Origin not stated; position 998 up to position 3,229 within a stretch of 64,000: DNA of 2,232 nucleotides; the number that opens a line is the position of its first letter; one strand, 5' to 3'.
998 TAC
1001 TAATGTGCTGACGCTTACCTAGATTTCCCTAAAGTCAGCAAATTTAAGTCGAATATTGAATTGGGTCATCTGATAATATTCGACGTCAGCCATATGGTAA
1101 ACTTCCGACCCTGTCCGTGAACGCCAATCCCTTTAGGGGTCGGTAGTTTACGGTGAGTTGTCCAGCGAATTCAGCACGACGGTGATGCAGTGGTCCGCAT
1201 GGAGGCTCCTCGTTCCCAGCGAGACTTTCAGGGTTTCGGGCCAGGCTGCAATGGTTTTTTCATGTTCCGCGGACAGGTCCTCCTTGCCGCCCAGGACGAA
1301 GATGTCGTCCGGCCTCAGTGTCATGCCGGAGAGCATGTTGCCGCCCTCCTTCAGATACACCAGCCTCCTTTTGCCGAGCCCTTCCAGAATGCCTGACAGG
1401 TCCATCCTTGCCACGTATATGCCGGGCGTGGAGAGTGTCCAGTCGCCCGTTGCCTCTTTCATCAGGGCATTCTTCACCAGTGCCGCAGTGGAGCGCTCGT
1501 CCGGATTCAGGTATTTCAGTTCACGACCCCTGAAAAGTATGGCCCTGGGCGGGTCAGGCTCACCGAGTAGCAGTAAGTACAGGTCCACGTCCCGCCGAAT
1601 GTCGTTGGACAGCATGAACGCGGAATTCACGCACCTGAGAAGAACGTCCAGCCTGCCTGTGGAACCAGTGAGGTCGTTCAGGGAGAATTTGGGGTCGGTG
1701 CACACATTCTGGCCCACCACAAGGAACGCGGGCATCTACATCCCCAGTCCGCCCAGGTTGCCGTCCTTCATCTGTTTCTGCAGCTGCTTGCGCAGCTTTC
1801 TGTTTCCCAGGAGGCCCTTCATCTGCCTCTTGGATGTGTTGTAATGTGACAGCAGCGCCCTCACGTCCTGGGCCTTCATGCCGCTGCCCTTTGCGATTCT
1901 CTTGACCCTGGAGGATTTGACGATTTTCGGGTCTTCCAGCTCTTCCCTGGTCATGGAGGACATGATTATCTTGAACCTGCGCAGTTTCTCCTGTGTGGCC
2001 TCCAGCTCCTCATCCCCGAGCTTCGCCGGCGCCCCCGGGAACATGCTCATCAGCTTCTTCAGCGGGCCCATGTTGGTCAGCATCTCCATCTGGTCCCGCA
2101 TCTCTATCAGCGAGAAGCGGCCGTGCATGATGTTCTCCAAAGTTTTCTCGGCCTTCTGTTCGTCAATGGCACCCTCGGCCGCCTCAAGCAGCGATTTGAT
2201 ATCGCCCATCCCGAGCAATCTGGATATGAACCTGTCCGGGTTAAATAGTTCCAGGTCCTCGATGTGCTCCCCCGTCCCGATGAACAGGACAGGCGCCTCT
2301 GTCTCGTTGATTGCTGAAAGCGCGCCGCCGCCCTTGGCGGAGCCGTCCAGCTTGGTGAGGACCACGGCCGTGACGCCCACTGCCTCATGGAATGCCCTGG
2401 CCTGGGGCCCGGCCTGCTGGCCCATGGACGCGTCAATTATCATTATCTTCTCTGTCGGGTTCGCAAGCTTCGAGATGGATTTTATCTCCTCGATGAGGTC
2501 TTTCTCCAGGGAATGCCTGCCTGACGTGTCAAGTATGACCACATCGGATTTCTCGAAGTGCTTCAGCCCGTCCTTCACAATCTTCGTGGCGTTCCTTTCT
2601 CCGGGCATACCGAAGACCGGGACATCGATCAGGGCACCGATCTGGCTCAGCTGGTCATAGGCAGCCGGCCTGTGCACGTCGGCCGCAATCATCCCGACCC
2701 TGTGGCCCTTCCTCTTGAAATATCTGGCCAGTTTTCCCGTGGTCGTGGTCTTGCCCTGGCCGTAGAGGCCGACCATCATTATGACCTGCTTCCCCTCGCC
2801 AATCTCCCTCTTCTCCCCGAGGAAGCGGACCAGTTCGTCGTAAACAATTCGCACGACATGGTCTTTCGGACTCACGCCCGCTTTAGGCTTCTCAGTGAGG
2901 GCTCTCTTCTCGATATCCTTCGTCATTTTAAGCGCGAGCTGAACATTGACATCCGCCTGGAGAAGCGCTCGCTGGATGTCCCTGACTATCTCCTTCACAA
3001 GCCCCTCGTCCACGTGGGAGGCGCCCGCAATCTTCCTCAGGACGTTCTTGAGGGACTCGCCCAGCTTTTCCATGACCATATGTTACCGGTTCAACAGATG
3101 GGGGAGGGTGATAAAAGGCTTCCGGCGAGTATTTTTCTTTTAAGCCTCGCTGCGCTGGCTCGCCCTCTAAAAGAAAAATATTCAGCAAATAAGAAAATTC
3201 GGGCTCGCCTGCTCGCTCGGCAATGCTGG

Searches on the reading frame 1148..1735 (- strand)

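Call 32: search_protein_families(library=pfam, proteins=[window:1148-1735:-], max_evalue=0.0001)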
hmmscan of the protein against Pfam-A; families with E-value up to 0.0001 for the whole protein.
window:1148-1735:- (195 aa): 1 family
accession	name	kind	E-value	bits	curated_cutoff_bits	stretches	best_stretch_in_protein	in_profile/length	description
PF04013.17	Methyltrn_RNA_2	-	5.8e-51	173.5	25.5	1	1-193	1-195/198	Putative SAM-dependent RNA methyltransferase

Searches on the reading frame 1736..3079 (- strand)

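Call 32: search_protein_families(library=pfam, proteins=[window:1736-3079:-], max_evalue=0.0001)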
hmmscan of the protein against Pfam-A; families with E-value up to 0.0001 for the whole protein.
window:1736-3079:- (447 aa): 4 families
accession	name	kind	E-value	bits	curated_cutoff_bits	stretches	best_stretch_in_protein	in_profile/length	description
PF00448.28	SRP54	-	1.2e-70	237.6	22.7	1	98-290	2-196/196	SRP54-type protein, GTPase domain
PF02978.25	SRP_SPB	-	8.9e-28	97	27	1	322-420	2-91/91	Signal peptide binding domain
PF02881.24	SRP54_N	-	5e-18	65.5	22.4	1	6-83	1-75/75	SRP54-type protein, helical bundle domain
PF01656.29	CbiA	-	8.3e-06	26.2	25.4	1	107-261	9-100/125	CobQ/CobB/MinD/ParA nucleotide binding domain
